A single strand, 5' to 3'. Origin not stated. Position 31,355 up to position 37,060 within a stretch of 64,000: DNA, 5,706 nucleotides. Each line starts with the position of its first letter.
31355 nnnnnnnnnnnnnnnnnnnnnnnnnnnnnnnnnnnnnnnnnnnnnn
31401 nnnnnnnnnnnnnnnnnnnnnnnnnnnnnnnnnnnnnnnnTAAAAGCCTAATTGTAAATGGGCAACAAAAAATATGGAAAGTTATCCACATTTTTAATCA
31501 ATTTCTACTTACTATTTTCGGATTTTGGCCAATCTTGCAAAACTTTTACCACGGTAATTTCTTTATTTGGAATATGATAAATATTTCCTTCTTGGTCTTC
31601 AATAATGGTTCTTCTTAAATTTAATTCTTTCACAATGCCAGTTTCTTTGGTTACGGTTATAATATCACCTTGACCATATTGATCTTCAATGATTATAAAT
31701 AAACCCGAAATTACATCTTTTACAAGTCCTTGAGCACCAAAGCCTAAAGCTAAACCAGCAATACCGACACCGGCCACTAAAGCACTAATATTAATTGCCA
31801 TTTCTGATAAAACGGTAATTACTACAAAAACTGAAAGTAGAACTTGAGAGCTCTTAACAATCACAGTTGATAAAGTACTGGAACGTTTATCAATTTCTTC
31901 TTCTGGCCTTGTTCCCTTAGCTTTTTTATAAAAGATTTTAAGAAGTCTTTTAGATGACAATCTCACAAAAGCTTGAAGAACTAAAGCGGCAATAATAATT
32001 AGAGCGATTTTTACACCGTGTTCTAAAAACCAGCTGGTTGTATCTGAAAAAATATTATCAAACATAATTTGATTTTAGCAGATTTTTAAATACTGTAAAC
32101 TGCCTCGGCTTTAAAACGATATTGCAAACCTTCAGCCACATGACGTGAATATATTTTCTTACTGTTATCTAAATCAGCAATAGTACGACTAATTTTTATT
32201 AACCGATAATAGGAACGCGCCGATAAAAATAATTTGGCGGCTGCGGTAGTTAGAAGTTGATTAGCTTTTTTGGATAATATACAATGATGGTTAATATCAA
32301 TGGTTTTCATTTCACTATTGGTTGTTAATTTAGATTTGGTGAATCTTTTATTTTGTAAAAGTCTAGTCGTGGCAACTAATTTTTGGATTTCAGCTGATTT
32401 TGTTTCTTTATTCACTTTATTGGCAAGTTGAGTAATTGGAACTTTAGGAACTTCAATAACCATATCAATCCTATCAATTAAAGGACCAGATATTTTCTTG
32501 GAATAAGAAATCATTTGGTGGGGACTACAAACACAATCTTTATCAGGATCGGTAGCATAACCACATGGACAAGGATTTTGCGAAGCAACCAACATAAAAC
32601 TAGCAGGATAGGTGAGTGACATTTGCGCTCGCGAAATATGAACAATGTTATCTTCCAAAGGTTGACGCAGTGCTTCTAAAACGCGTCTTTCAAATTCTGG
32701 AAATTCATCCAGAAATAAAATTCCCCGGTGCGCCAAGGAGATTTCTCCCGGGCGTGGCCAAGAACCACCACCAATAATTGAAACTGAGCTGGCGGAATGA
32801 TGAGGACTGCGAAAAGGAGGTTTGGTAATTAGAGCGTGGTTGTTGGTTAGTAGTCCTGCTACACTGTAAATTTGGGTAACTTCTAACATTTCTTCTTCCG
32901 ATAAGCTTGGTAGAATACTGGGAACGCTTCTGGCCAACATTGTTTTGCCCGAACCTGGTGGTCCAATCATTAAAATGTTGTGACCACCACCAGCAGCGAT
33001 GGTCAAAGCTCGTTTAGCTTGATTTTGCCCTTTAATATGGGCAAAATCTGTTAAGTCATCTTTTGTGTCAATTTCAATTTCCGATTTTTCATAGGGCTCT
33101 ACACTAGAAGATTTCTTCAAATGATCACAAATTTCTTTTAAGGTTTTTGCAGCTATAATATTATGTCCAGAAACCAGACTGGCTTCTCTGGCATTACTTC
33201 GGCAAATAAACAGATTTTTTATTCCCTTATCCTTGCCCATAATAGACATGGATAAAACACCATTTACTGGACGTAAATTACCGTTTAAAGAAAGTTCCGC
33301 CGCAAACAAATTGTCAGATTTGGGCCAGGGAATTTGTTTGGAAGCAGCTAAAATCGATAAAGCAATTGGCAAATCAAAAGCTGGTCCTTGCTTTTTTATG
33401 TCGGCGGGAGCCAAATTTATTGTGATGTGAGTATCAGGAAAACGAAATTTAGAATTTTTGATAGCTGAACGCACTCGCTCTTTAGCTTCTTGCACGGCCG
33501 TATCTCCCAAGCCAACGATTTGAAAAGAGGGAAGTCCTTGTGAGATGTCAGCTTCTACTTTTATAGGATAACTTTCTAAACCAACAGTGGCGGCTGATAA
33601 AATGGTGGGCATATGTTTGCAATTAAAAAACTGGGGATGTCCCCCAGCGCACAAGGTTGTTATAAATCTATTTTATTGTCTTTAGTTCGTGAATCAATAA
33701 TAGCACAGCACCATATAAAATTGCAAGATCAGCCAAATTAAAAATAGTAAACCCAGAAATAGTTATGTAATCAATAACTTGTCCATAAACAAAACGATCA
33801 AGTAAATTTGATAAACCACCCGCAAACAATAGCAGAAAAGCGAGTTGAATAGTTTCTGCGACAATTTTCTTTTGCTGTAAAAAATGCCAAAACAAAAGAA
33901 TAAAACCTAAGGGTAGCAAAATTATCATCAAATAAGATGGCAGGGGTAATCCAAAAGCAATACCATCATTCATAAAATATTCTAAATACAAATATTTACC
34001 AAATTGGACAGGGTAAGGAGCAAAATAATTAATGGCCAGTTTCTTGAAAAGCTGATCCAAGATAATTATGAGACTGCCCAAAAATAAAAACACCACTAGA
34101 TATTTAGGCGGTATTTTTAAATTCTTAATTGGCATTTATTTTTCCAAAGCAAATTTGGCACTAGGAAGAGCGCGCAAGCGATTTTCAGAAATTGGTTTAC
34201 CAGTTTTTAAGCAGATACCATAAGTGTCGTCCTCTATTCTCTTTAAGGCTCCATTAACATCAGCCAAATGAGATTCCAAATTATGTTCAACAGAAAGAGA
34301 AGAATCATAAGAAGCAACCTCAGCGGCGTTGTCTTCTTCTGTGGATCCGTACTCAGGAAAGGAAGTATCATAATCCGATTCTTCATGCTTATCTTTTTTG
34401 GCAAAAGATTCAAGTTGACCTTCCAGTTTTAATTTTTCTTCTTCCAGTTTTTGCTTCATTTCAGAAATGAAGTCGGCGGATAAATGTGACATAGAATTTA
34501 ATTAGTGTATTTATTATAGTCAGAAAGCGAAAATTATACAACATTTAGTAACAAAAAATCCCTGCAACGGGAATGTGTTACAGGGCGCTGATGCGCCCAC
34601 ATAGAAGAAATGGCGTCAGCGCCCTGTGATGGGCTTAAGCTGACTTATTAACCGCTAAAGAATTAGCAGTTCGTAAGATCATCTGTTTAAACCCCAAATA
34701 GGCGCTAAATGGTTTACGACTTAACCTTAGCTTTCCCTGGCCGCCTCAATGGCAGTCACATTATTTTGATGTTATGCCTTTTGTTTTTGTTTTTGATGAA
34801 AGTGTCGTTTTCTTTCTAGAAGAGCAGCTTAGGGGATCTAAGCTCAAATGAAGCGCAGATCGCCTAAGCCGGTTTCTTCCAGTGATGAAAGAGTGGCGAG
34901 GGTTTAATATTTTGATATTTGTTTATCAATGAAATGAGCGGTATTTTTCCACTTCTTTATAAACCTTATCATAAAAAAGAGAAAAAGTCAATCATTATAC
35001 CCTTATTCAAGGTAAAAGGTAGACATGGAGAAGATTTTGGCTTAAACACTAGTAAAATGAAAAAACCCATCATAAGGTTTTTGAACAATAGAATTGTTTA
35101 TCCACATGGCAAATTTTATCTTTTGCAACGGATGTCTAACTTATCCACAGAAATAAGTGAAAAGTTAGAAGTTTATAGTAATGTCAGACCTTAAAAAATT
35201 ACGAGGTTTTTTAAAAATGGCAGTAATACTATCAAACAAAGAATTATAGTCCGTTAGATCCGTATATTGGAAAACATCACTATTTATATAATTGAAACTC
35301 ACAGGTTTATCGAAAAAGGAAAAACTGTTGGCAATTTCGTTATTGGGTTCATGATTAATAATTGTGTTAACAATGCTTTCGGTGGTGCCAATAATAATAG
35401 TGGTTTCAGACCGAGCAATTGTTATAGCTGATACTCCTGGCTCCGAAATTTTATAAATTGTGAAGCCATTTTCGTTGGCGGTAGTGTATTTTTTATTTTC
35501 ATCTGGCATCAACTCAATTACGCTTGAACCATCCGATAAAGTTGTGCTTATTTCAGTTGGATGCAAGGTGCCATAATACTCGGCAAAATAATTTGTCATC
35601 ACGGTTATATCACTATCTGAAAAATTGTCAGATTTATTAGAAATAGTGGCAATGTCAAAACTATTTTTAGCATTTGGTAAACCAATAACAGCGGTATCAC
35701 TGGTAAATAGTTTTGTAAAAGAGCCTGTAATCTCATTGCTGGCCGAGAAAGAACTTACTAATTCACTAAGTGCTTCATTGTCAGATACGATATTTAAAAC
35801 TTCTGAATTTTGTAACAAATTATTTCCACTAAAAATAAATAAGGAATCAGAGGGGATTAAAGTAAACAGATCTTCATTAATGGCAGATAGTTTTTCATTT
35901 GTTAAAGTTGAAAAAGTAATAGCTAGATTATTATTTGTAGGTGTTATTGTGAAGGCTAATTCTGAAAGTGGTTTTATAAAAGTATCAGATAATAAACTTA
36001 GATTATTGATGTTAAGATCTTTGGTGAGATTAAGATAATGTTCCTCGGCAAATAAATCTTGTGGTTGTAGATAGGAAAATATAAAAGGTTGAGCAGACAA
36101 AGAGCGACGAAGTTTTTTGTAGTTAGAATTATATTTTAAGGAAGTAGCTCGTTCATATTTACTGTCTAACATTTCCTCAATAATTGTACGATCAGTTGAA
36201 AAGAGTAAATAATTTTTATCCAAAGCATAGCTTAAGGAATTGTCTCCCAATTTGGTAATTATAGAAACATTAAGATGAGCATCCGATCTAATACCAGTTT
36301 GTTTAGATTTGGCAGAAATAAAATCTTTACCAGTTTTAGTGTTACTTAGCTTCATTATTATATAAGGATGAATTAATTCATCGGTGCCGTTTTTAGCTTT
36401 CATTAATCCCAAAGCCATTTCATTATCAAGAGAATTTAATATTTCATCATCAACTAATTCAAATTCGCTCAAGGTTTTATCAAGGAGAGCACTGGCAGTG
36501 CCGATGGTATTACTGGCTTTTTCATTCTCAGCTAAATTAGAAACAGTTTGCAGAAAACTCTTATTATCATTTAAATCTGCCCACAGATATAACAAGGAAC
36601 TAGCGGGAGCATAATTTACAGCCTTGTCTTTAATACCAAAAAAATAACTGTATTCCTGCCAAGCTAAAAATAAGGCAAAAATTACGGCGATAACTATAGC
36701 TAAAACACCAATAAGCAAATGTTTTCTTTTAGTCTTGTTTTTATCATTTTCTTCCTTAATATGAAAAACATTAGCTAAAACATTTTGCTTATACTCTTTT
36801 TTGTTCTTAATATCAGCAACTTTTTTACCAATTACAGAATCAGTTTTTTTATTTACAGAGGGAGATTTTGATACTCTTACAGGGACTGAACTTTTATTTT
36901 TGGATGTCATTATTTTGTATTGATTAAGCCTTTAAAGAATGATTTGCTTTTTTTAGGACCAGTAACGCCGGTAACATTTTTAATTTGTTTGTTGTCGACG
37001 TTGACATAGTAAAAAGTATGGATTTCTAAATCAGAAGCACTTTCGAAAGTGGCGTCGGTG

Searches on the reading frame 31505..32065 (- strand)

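Call 20: search_protein_families(library=pfam, proteins=[window:31505-32065:-], max_evalue=0.001)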
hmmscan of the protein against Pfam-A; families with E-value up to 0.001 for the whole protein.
window:31505-32065:- (186 aa): 2 families
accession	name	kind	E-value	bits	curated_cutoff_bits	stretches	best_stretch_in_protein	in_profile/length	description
PF00924.24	MS_channel_2nd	-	1.2e-14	54.6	20.2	1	114-171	2-59/68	Mechanosensitive ion channel, beta-domain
PF21088.3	MS_channel_1st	-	1.3e-08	35.1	23.1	1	75-112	5-42/42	Mechanosensitive ion channel, transmembrane helices 2/3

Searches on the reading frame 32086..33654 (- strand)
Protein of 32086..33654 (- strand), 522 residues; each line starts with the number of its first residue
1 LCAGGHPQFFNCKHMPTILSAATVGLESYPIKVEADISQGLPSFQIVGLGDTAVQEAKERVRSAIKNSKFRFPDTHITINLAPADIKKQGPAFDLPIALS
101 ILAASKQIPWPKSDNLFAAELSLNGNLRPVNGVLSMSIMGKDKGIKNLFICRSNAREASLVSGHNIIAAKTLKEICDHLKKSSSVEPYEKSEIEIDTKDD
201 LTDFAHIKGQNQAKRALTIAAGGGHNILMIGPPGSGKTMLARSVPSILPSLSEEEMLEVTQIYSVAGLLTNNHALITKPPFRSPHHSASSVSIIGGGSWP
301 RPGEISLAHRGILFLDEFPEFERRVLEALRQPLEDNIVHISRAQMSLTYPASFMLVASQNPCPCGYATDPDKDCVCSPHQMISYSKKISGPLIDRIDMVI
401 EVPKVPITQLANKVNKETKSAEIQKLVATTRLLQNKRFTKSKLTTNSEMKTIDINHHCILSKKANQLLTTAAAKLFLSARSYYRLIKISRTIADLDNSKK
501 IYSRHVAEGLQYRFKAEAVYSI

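Call 20: search_protein_families(library=pfam, proteins=[window:32086-33654:-], max_evalue=0.001)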
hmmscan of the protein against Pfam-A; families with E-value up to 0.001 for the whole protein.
window:32086-33654:- (522 aa): 9 families
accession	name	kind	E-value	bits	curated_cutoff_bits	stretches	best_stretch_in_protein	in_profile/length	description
PF01078.27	Mg_chelatase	-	2.8e-94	314.8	20.3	1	203-408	1-205/207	Magnesium chelatase, subunit ChlI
PF13541.12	ChlI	-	3.8e-45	153.1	27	1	33-154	1-121/121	Subunit ChlI of Mg-chelatase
PF13335.12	Mg_chelatase_C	-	8.2e-25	87.7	26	1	418-513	2-94/94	Magnesium chelatase, subunit ChlI C-terminal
PF07728.20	AAA_5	-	1.4e-08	35.3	22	1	226-363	1-125/139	AAA domain (dynein-related subfamily)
PF00493.29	MCM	-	2.7e-08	33.7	23.3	1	302-368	114-180/224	MCM P-loop domain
PF05362.19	Lon_C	-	4.5e-05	23.5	21.1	1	32-159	44-177/205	Lon protease (S16) C-terminal proteolytic domain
PF00158.32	Sigma54_activat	-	0.00018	21.7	20.2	0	213-336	11-120/168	Sigma-54 interaction domain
PF00004.35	AAA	-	0.00035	21.5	21.2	0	227-246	1-20/131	ATPase family associated with various cellular activities (AAA)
PF05496.18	RuvB_N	-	0.00085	19.6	27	0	226-244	35-53/159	Holliday junction DNA helicase RuvB P-loop domain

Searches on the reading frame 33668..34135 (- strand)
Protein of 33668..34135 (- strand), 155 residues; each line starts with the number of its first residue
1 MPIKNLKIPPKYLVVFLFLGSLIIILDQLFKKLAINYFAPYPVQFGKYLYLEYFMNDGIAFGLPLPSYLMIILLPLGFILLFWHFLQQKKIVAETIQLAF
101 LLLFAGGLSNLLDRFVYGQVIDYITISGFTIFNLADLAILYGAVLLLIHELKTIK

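Call 21: search_protein_families(library=pfam, proteins=[window:33668-34135:-], max_evalue=0.0001)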
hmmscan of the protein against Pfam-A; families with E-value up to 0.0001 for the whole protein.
window:33668-34135:- (155 aa): 1 family
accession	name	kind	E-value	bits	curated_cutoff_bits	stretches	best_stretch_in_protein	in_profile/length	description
PF01252.23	Peptidase_A8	-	3.7e-26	92.5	25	1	22-150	4-140/142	Signal peptidase (SPase) II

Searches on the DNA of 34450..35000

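Call 46: search_rna_families(source=window, start=34450, end=35000, threshold=evalue, max_evalue=1)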
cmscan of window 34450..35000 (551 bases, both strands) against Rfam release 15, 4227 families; matches with E-value up to 1: 2.
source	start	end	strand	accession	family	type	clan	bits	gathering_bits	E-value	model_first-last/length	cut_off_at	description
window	34925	34999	-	RF00984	mir-576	Gene; miRNA;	-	21.4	99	0.059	1-90/90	no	mir-576 microRNA precursor family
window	34748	34793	-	RF01675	CrcZ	Gene; sRNA;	-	11.3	95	0.91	1-398/398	no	Pseudomonas sRNA CrcZ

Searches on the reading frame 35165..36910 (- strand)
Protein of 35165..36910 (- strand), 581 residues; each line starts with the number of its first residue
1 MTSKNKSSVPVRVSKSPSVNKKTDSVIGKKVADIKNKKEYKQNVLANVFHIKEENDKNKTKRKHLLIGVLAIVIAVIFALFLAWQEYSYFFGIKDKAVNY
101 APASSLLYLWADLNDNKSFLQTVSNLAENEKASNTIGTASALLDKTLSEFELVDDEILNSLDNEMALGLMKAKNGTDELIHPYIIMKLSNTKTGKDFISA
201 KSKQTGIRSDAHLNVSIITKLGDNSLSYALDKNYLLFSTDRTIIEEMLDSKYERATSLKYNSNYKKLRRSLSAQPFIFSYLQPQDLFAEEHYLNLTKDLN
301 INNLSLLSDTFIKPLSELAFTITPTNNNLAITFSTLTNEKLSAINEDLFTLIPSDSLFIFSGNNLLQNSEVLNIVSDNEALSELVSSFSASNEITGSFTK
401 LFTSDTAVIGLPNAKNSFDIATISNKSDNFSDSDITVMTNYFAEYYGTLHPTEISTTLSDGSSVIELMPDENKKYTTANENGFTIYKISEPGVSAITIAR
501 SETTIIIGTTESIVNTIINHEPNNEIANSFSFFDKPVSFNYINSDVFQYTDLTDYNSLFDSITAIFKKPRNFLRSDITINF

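Call 21: search_protein_families(library=pfam, proteins=[window:35165-36910:-], max_evalue=0.0001)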
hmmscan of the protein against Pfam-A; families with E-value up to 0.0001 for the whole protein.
window:35165-36910:- (581 aa): 1 family
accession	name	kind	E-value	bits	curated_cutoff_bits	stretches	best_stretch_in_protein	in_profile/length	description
PF11832.13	DUF3352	-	7.1e-11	41.8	26.8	1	68-389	4-338/536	Protein of unknown function (DUF3352)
